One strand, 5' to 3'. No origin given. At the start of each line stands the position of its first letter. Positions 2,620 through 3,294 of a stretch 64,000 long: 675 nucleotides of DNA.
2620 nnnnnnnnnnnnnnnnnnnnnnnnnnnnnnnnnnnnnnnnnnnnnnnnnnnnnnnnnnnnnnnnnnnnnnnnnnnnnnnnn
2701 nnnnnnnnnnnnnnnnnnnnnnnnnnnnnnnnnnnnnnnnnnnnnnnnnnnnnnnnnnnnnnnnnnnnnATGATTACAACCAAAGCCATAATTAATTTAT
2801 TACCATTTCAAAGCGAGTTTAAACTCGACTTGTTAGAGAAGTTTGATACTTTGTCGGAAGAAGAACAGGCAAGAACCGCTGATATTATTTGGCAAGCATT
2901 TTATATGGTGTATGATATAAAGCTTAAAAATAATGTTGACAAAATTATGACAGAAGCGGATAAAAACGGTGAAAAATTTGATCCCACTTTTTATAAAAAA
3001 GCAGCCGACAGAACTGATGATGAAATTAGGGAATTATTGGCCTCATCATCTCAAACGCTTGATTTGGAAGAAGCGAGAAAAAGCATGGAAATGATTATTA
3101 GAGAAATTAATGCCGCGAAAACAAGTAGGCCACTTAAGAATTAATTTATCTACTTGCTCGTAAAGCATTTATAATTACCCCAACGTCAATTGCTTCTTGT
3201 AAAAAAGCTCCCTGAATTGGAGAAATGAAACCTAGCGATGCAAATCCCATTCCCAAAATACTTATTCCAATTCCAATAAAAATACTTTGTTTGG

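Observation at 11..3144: Compositionally foreign 920-aa glycine-zipper protein plus translationally coupled small ORF at window edge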

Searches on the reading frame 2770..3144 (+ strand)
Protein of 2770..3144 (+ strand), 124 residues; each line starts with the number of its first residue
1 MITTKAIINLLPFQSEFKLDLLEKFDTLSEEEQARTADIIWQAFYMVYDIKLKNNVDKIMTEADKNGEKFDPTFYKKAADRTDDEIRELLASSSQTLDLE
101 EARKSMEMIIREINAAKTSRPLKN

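Call 5: search_protein_families(library=pfam, proteins=[window:2770-3144:+], max_evalue=1)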
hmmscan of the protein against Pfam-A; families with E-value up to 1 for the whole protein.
window:2770-3144:+ (124 aa): 0 families

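Call 6: search_protein_families(library=ncbifam, proteins=[window:2770-3144:+], max_evalue=1)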
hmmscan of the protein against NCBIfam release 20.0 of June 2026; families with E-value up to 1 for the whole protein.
window:2770-3144:+ (124 aa): 4 families
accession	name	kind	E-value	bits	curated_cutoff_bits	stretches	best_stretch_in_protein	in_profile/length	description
NF011554.0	PRK14981.1-6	equivalog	0.024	15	147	1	3-90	22-103/107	DNA-directed RNA polymerase subunit F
TIGR01493.1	HAD-SF-IA-v2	subfamily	0.037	14.3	39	1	51-104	108-160/161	HAD-IA family hydrolase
NF047545.1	EndstnLikeLenA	equivalog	0.056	12.7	350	1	32-70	111-147/210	endostatin-like outer membrane lipoprotein LenA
NF045676.1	FeExpMbfA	equivalog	0.088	12.2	450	1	53-113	93-147/318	iron exporter MbfA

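Call 18: find_homologous_proteins(query=A2)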
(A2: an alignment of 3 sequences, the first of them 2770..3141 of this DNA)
Query A2 (3 sequences) (124 aa, profile of the alignment): 25 proteins with E <= 0.001 among 686 candidates.
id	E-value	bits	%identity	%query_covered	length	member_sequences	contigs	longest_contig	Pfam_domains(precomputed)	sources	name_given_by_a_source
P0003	2.2e-65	236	59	95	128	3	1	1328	-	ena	-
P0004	7.5e-65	234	57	95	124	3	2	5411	-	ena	-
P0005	1.2e-63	231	100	100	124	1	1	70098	-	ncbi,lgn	-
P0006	3.7e-61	223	59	97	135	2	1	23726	-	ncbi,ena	-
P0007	1.2e-60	221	58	97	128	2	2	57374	-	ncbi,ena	-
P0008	6.7e-59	215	59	93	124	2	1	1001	-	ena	-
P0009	3.1e-52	194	55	95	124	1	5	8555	-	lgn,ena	-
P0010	2.4e-49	184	57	95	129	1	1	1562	-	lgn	-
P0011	4.5e-49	183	54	98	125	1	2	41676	-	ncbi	-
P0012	7.6e-49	183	54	98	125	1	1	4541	-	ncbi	-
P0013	7.5e-48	180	59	94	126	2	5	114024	-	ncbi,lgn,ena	-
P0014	1.8e-47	178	53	98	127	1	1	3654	-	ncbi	-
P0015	2.0e-46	175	53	98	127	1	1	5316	-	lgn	-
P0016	7.1e-46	173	50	97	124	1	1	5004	-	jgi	jgi:hypothetical protein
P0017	3.1e-45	171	52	99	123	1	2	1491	-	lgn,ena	-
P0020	1.2e-44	169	53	97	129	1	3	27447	-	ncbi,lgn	-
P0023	1.0e-40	156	51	99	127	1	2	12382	-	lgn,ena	-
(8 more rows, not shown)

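Call 20: find_encoding_contigs(protein=P0013, flank=8000, max_places=2)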
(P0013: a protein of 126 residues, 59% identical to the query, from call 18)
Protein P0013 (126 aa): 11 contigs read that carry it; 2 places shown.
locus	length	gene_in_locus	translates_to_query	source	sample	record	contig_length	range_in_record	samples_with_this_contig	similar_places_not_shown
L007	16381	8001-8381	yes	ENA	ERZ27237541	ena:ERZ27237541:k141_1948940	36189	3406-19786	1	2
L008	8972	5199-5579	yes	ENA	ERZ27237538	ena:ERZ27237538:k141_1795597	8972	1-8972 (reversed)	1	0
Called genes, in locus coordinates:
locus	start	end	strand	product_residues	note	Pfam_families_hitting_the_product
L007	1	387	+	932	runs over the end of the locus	-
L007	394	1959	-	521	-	-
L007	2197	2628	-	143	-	PF00293:NUDIX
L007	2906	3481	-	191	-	-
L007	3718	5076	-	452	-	-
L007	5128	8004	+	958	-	-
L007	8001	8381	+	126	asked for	-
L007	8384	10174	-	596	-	PF00122:E1-E2_ATPase, PF00702:Hydrolase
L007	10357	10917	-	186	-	PF00300:His_Phos_1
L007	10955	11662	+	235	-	PF18912:DZR_2, PF00156:Pribosyltran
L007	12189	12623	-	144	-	PF01668:SmpB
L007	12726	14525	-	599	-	-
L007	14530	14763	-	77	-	PF18901:DUF5657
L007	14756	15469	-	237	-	-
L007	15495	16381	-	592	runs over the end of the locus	PF08486:SpoIID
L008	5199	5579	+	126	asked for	-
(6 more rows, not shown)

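Call 21: find_encoding_contigs(protein=P0011, flank=8000, max_places=2)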
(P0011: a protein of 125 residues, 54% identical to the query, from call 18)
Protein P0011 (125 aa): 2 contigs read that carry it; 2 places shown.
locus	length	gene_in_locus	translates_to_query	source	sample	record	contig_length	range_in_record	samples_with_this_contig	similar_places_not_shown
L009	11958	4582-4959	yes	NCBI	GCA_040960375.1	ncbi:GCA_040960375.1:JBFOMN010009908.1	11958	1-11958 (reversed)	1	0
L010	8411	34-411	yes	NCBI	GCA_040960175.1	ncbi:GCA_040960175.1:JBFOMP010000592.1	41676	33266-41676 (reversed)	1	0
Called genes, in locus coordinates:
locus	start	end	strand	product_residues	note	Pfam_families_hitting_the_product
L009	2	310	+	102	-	?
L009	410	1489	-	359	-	-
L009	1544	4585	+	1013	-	-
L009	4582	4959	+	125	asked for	-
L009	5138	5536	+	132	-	PF05635:23S_rRNA_IVP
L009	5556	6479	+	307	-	PF12666:PrgI, PF13620:CarboxypepD_reg (weak)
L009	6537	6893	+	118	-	PF05635:23S_rRNA_IVP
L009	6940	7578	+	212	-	PF26593:TraC-like (weak)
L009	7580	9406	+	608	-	PF19044:P-loop_TraG, PF01935:DUF87, PF12846:AAA_10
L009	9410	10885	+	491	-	-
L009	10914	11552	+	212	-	-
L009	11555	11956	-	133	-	?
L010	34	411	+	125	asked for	-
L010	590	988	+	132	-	PF05635:23S_rRNA_IVP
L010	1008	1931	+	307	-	PF12666:PrgI, PF13620:CarboxypepD_reg (weak)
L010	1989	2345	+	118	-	PF05635:23S_rRNA_IVP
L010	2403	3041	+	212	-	PF26593:TraC-like (weak)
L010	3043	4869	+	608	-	PF19044:P-loop_TraG, PF01935:DUF87, PF12846:AAA_10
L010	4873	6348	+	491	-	-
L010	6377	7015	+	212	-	-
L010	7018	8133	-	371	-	PF00712:DNA_pol3_beta, PF02767:DNA_pol3_beta_2, PF02768:DNA_pol3_beta_3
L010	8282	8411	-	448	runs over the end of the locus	PF11638:DnaA_N, PF13401:AAA_22 (faint), PF00308:Bac_DnaA, PF01695:IstB_IS21, PF01637:ATPase_2 (weak), PF00004:AAA, PF13173:AAA_14, PF08299:Bac_DnaA_C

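Call 22: find_encoding_contigs(protein=P0020, flank=8000, max_places=2)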
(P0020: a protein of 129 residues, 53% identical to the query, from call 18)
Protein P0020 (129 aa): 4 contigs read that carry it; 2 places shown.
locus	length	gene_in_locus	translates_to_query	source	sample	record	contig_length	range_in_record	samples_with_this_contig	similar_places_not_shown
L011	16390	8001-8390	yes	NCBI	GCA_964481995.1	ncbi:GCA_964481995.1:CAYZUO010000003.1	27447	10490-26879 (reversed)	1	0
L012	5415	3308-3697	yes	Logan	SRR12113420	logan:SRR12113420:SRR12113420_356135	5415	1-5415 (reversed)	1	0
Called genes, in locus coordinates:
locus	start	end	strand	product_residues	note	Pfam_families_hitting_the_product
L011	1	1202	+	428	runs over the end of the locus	PF18895:T4SS_pilin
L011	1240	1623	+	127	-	PF05635:23S_rRNA_IVP, PF22296:bAvd (weak)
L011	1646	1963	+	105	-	PF18895:T4SS_pilin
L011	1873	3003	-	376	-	-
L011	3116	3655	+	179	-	PF18895:T4SS_pilin (weak)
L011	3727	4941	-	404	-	-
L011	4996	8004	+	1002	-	-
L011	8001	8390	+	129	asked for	-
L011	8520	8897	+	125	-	PF05635:23S_rRNA_IVP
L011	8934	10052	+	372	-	PF12666:PrgI, PF13620:CarboxypepD_reg (weak)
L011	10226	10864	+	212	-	PF26593:TraC-like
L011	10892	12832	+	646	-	PF12846:AAA_10 (faint), PF01935:DUF87, PF19044:P-loop_TraG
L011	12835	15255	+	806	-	-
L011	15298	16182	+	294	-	-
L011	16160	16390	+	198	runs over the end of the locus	-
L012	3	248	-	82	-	?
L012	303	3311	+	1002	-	-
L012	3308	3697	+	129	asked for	-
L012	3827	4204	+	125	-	PF05635:23S_rRNA_IVP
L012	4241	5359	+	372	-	PF12666:PrgI, PF13620:CarboxypepD_reg (weak)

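Call 40: predict_structure(alignment_id=A4)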
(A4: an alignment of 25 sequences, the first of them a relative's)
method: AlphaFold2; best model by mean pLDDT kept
length: 124 residues; sequences in the alignment: 25
mean_pLDDT: 85.1   pTM: 0.67
mean pLDDT of the five models: 85.1, 84.2, 83.2, 83.1, 82.2
residues with pLDDT >= 90: 66; 70-90: 40; 50-70: 16; < 50: 2
segments of 3 or more residues with pLDDT < 50: none
pLDDT, mean of each block of 10 residues (from residue 1): 88 89 93 96 95 94 87 90 93 65 73 71 49
secondary structure, 60 per line:
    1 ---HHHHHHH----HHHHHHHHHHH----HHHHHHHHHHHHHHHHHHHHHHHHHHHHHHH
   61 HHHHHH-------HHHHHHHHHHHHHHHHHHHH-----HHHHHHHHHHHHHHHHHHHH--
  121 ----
elements in order: H4-10 H15-25 H30-66 H74-93 H99-118

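Call 42: find_encoding_contigs(protein=P0007, flank=10000, max_places=1)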
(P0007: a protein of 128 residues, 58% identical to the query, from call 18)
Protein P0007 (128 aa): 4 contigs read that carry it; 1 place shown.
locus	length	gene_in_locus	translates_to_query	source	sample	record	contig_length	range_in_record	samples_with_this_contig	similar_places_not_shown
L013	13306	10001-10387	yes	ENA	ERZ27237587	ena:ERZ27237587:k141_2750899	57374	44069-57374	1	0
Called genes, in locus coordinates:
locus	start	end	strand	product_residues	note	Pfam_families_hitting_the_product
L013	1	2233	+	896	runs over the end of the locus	-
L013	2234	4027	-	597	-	-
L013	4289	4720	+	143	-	PF00293:NUDIX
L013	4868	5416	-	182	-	-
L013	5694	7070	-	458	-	-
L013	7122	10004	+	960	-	-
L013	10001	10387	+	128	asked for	-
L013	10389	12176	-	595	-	PF00122:E1-E2_ATPase, PF00702:Hydrolase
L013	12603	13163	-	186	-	PF00300:His_Phos_1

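Call 43: find_encoding_contigs(protein=P0023, flank=10000, max_places=2)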
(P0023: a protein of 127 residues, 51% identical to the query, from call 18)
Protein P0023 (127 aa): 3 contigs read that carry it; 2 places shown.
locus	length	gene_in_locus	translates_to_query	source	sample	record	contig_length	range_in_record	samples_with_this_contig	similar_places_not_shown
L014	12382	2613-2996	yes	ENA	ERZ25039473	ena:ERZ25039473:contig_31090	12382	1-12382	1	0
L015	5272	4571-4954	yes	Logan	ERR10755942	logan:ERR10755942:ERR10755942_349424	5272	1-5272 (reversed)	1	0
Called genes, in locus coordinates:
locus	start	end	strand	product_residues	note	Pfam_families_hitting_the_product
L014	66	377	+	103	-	-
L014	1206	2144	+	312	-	-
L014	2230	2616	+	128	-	-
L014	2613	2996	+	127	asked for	-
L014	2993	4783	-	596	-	PF00122:E1-E2_ATPase, PF00702:Hydrolase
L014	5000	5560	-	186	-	PF00300:His_Phos_1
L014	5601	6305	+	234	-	PF18912:DZR_2, PF00156:Pribosyltran (weak)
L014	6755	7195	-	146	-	PF01668:SmpB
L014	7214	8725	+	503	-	-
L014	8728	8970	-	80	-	PF01436:NHL (faint)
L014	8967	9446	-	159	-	-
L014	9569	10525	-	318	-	-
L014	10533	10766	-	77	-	PF18901:DUF5657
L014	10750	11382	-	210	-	-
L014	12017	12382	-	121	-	?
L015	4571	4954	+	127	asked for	-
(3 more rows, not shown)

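Call 45: fold_search(model_id=the predicted structure, library=pdb)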
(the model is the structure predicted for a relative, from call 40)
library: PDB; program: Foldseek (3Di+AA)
matches with E <= 10: 54; with E <= 0.001: 0
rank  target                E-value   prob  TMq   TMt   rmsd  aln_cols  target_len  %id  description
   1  8b9a_H                2.2e+00  0.06  0.21  0.09  15.1       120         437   18  S. cerevisiae replisome + Ctf4, bound by pol alpha primase. Complex engaged with a fork DNA substrate containing a 60  (released 2023-08-09)
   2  4m3g                  3.7e+00  0.04  0.20  0.15  18.1       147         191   12  Rapid and efficient design of new inhibitors of Mycobacterium tuberculosis transcriptional repressor EthR using fragment (released 2014-06-25)
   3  8uoz_MODEL_1_B        3.9e+00  0.07  0.21  0.23  14.4       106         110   12  EmrE structure in the TPP-bound state (WT/E14Q heterodimer) (released 2024-05-29)
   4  3jc8_Ma               4.1e+00  0.12  0.29  0.13   8.7        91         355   14  Architectural model of the type IVa pilus machine in a piliated state (released 2016-03-16)
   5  5v8z_C                4.1e+00  0.06  0.19  0.23  12.3       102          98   11  Crystal structure of ERp29 D-domain in complex with the P-domain of calmegin (released 2017-06-21)
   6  7ngg                  4.4e+00  0.13  0.35  0.24  15.3       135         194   12  Mycobacterium tuberculosis transcriptional regulator EthR with bound inhibitory compound (released 2022-02-23)
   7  1u9n                  4.4e+00  0.02  0.16  0.12  13.9       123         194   15  Crystal structure of the transcriptional regulator EthR in a ligand bound conformation opens therapeutic perspectives ag (released 2004-11-16)
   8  5nj0                  4.6e+00  0.16  0.35  0.24  15.3       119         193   14  EthR complex (released 2017-11-15)
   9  5mym_D                4.6e+00  0.13  0.36  0.24  11.0       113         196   13  Structure of Transcriptional Regulatory Repressor Protein - EthR from Mycobacterium Tuberculosis in complex with compo (released 2017-10-25)
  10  7t21_A                4.9e+00  0.09  0.30  0.11  13.5       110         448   14  E. coli DnaB bound to ssDNA and ADP-AlF4 (released 2023-01-18)
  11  1xpx_A                4.9e+00  0.08  0.30  0.27  15.0       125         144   10  Structural basis of prospero-DNA interaction; implications for transcription regulation in developing cells (released 2005-05-03)
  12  1mij                  4.9e+00  0.07  0.28  0.26  14.9       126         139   11  Crystal Structure of the Homeo-prospero Domain of D. melanogaster Prospero (released 2002-12-04)
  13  3o60_A                4.9e+00  0.05  0.21  0.17  15.2       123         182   10  The Crystal Structure of Lin0861 from Listeria innocua to 2.8A (released 2010-09-29)
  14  9bz0_c                5.2e+00  0.05  0.25  0.16  21.2       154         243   14  Structure of an STK19-containing TC-NER complex (released 2024-12-25)
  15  4heo_B                5.5e+00  0.33  0.28  0.52   2.2        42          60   14  Hendra virus Phosphoprotein C terminal domain (released 2013-10-09)
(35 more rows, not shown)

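Call 50: find_related_loci(query=A4, collection=genome_contigs, flank=10000)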
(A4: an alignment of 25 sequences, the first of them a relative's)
Query A4 (124 aa) in genome_contigs; peptide patterns used: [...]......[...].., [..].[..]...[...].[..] (x = any residue, [..] = any of these).
75 stretches matched a pattern; 2 encode a relative of the query (tblastn E <= 1e-3); 2 distinct loci.
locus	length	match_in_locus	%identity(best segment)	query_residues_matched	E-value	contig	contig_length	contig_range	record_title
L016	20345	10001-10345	58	5-119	1e-44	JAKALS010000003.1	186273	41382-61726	MAG: bacterium isolate WY5.bin132 NODE_93_length_186273_cov_6.590870, whole genome shotgun sequence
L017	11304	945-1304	58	2-121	5e-44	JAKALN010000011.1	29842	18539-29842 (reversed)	MAG: bacterium isolate WY5.bin128 NODE_2280_length_29842_cov_9.363318, whole genome shotgun sequence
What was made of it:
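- Taxonomy was not verified: records are titled only 'MAG: bacterium' (call 50).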

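Call 62: find_encoding_contigs(protein=P0006, flank=10000, max_places=1)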
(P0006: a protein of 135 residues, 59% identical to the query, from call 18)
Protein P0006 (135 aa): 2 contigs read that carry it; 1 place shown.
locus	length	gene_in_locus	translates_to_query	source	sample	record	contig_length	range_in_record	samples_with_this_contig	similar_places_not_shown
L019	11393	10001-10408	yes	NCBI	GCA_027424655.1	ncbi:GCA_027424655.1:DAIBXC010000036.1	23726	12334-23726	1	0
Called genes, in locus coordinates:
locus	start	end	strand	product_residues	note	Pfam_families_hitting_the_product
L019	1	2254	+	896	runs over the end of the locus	-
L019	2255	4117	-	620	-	-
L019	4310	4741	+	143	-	PF00293:NUDIX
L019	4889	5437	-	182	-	-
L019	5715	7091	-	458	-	-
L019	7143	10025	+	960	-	-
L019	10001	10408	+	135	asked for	-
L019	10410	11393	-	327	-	?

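Call 63: find_encoding_contigs(protein=P0015, flank=10000, max_places=1)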
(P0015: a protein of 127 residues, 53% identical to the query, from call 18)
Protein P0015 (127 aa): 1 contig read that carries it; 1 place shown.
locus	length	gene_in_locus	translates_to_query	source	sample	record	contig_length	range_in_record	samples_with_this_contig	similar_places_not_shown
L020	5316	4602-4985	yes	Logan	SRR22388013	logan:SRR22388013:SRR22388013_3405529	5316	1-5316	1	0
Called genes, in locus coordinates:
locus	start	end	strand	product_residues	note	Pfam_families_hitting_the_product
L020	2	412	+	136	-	?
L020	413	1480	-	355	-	-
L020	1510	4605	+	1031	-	-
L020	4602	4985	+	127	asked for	-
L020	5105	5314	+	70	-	?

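Call 68: search_protein_families(library=phrogs, proteins=[P0005, L011:3727-4941:-], max_evalue=0.1)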
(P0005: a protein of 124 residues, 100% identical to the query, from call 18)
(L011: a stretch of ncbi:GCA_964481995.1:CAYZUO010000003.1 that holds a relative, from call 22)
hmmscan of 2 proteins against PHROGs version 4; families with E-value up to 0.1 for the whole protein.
P0005 (124 aa): 2 families
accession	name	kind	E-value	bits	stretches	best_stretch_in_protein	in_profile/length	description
phrog_3128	-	unknown function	0.0036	18.6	1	36-106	4-71/98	-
phrog_31629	-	unknown function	0.012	16.9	0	11-49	42-79/91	-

L011:3727-4941:- (404 aa): 0 families

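Call 69: search_protein_families(library=pfam, proteins=[L011:3727-4941:-, L009:410-1489:-, L011:12835-15255:+, L011:15298-16182:+, L009:9410-10885:+, L009:10914-11552:+, L011:1873-3003:-, L020:5105-5314:+], max_evalue=0.1)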
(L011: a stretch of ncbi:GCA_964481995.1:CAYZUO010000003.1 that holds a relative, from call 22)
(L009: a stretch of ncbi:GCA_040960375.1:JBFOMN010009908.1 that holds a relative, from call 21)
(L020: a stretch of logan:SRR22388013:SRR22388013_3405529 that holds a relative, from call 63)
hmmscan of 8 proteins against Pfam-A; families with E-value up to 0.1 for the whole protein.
L011:3727-4941:- (404 aa): 0 families

L009:410-1489:- (359 aa): 0 families

L011:12835-15255:+ (806 aa): 0 families

L011:15298-16182:+ (294 aa): 0 families

L009:9410-10885:+ (491 aa): 0 families

L009:10914-11552:+ (212 aa): 0 families

L011:1873-3003:- (376 aa): 3 families
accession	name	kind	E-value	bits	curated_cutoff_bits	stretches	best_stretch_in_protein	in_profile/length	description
PF16284.10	DUF4930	-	0.038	14.5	25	0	217-264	30-78/144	Domain of unknown function (DUF4930)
PF09253.15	Ole_e_6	-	0.056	13.8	27.7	0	85-95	9-19/39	Pollen allergen Ole e 6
PF22408.1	PsV_CP_C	-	0.064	13.9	27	0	80-103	9-33/52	PsV, capsid protein, C-terminal domain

L020:5105-5314:+ (70 aa): 2 families
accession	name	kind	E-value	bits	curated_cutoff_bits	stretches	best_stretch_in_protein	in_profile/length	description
PF05635.17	23S_rRNA_IVP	-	2.5e-22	79.5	33.8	1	8-69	1-62/106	23S rRNA-intervening sequence protein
PF22296.2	bAvd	-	0.018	16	40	1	10-56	1-47/107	bAvd-like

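Call 78: search_protein_families(library=pfam, proteins=[L009:2-310:+, L020:2-412:+], max_evalue=0.05)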
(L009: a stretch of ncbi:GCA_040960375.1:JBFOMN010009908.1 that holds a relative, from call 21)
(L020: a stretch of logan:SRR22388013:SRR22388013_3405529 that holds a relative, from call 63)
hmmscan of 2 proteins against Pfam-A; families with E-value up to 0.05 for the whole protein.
L009:2-310:+ (102 aa): 0 families

L020:2-412:+ (136 aa): 2 families
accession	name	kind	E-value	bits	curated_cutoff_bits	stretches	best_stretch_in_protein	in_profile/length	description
PF18895.5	T4SS_pilin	-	3.1e-07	30.8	26.6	1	34-95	10-70/71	Type IV secretion system pilin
PF25231.1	DUF7847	-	0.011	15.5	28.7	1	29-95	85-152/252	Domain of unknown function (DUF7847)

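Call 83: search_protein_families(library=padloc, proteins=[P0005, L011:3727-4941:-, L011:4996-8004:+], max_evalue=0.1)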
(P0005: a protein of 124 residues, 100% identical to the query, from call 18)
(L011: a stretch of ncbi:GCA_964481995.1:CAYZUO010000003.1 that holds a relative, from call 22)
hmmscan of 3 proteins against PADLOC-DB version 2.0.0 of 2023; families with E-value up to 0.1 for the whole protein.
P0005 (124 aa): 0 families

L011:3727-4941:- (404 aa): 0 families

L011:4996-8004:+ (1002 aa): 0 families

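Call 90: search_solved_structures(query=A4, max_evalue=1)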
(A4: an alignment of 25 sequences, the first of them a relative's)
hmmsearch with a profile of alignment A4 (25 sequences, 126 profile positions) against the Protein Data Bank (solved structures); distinct sequences matched with E-value up to 1: 15.
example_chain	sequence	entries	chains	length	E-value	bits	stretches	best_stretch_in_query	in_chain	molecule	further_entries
1yo7_A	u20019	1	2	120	0.0074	19.6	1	6-52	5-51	Regulatory protein rop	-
3k79_A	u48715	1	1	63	0.016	18.5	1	6-51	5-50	Regulatory protein rop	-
1b6q_A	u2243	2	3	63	0.028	17.7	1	6-51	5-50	ROP | REGULATORY PROTEIN ROP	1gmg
1rop_A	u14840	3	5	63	0.029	17.6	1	6-51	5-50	ROP PROTEIN | ROP | Regulatory protein rop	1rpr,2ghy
2ijk_A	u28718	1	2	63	0.036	17.4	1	6-51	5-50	Regulatory protein rop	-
4do2_A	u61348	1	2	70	0.046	17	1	6-51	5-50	Regulatory protein rop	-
7kae_A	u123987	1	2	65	0.064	16.5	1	6-51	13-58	Regulatory protein rop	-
9hnh_A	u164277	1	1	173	0.085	16.1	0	8-33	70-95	Chains: A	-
1gto_A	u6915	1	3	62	0.11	15.8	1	6-51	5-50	ROP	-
1f4m_A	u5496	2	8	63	0.13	15.5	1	6-51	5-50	ROP ALA2ILE2-6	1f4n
2ijj_A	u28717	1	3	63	0.15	15.4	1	7-51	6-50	Regulatory protein rop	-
2ijh_A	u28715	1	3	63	0.2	14.9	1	7-51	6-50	Regulatory protein rop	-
2iji_A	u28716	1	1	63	0.28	14.5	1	7-51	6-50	Regulatory protein rop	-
5lsj_B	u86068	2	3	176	0.33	14.2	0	72-120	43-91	Polyamine-modulated factor 1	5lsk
8ppr_P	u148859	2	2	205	0.49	13.7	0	72-120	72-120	Polyamine-modulated factor 1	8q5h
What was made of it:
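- On Secretion chaperone / adaptor (IcmR, IcmS/IcmW, T3SS class II): No PDB sequence match better than Rop-like noise (E 0.007, call 90).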

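Call 105: fold_search(model_id=the predicted structure, library=viral)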
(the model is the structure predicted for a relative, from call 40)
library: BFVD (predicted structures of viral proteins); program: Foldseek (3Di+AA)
matches with E <= 10: 145; with E <= 0.001: 0
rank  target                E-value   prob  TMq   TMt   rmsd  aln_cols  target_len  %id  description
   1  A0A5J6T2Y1            3.8e-01  0.41  0.34  0.21  18.6       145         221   16  (no name in the UniProt tables at hand)
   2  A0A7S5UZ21            5.1e-01  0.97  0.36  0.60   5.5        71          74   15  (no name in the UniProt tables at hand)
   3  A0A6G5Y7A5            5.1e-01  0.20  0.25  0.20  17.6       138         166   15  (no name in the UniProt tables at hand)
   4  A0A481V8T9            9.6e-01  0.10  0.20  0.15  17.8       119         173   16  Uncharacterized protein [Trichoplusia ni single nucleopolyhedrovirus]
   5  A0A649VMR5            1.0e+00  0.18  0.31  0.29  16.4       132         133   11  Membrane protein [Arthrobacter phage Mufasa8]
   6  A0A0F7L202            1.1e+00  0.23  0.34  0.25   9.0       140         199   13  Uncharacterized protein [uncultured marine virus]
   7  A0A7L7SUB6            1.4e+00  0.18  0.30  0.11  13.9       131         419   13  (no name in the UniProt tables at hand)
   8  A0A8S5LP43            1.6e+00  0.15  0.34  0.26  16.2       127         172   14  HTH cro/C1-type domain-containing protein [Siphoviridae sp. ctoiW10]
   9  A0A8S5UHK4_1          1.7e+00  0.12  0.26  0.04  16.8       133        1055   16  Trimeric coiled-coil viral fiber [Siphoviridae sp. ctZd434]
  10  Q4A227                1.7e+00  0.09  0.23  0.11  20.9       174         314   11  HMG box domain-containing protein [Emiliania huxleyi virus 86 (isolate United Kingdom/English Channel/1999)]
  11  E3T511                1.8e+00  0.12  0.26  0.08  16.5       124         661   18  Putative DnaK/Hsp70 [Cafeteria roenbergensis virus (strain BV-PW1)]
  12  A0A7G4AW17            1.9e+00  0.08  0.24  0.09  12.2       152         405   18  DnaB-like dsDNA helicase [Streptomyces phage Coruscant]
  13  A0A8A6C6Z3            2.0e+00  0.57  0.39  0.67   3.3        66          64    9  (no name in the UniProt tables at hand)
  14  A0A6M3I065            2.0e+00  0.18  0.36  0.25  14.7       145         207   10  (no name in the UniProt tables at hand)
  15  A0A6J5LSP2            2.2e+00  0.41  0.31  0.36   9.0        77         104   21  Uncharacterized protein [uncultured Caudovirales phage]
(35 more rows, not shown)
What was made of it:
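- Tried and rejected: The fold of C matched nothing in PDB or BFVD (calls 45, 105).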
